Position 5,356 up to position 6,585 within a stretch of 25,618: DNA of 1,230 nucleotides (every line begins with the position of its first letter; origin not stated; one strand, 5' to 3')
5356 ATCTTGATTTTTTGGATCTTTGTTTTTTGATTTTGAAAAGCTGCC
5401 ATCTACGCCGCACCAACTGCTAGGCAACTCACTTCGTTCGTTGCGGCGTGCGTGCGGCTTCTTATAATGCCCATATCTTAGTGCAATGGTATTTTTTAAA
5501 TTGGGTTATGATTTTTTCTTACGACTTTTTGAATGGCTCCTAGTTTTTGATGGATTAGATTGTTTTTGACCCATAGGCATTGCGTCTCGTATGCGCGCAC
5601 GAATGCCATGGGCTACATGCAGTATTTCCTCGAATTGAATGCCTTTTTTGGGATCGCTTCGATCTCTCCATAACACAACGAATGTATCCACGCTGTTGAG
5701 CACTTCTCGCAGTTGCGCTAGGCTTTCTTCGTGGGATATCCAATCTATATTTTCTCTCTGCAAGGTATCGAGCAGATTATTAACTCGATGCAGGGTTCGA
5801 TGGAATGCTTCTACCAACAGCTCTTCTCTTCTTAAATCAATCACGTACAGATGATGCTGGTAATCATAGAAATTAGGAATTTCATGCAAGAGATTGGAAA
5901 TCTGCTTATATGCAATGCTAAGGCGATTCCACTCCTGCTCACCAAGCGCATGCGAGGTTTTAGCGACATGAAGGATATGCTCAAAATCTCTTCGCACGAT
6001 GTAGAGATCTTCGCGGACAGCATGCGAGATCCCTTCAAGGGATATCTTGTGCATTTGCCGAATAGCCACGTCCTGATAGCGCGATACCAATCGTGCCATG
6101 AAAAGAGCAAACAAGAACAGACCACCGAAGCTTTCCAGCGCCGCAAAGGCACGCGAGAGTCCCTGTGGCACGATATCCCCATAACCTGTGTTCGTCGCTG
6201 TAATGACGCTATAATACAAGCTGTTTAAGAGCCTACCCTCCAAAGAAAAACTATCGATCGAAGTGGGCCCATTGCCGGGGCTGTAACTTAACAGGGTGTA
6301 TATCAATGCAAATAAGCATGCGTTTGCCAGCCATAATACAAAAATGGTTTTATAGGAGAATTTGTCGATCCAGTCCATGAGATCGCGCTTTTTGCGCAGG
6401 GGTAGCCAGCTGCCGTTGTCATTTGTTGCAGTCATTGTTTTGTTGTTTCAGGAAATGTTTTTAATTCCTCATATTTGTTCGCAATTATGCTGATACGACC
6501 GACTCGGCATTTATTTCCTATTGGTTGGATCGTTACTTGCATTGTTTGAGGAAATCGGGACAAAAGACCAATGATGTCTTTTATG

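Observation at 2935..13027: Family of dispersed palindromic elements with conserved flanks and covarying stems in the pilus region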

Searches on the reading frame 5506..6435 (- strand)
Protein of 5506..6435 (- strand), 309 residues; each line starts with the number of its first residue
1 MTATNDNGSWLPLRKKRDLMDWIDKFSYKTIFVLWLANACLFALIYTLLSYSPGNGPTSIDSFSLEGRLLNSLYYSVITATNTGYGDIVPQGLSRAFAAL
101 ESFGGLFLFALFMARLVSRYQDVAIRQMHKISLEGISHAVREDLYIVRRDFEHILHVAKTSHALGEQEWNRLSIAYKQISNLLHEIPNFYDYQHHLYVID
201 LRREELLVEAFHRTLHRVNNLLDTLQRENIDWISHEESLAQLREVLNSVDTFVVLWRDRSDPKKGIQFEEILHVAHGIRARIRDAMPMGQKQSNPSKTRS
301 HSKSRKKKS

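Call 6: search_protein_families(library=pfam, proteins=[window:5506-6435:-], max_evalue=0.01)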
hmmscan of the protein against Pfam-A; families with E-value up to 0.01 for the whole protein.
window:5506-6435:- (309 aa): 2 families
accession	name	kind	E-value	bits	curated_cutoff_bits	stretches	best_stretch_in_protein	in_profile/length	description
PF07885.22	Ion_trans_2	-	2.3e-12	47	22.5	1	49-120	16-77/79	Ion channel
PF00520.37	Ion_trans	-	2.2e-08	34.1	25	1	31-124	132-237/241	Ion transport protein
